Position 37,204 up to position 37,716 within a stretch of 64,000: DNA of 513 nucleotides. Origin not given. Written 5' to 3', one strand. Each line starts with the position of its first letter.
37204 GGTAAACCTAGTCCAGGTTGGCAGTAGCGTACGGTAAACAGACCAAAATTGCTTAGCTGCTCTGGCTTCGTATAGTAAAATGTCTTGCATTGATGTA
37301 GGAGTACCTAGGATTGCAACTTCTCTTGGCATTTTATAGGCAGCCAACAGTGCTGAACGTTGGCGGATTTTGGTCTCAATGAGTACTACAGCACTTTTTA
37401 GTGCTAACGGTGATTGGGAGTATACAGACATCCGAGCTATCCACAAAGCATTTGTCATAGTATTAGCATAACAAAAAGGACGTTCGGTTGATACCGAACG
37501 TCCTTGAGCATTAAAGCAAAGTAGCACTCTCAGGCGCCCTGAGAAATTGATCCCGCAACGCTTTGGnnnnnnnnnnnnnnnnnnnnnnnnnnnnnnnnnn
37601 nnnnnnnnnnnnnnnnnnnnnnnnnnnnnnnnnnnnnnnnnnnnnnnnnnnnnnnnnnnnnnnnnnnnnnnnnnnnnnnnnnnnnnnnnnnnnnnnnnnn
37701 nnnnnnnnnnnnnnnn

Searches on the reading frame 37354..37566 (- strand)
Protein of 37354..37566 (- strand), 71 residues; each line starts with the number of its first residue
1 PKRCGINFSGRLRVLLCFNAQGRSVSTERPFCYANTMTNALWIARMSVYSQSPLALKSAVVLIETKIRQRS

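Call 73: search_protein_families(library=pfam, proteins=[window:37354-37566:-], max_evalue=10)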
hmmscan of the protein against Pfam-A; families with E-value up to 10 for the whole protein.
seq(71 aa): 0 families

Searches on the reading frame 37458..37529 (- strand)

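Call 73: search_protein_families(library=pfam, proteins=[window:37458-37529:-], max_evalue=10)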
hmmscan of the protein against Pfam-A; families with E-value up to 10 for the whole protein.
seq(24 aa): 1 family
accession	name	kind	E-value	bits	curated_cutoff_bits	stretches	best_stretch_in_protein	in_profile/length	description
PF08253.16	Leader_Erm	-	0.12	13.1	21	1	8-16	9-17/19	Erm Leader peptide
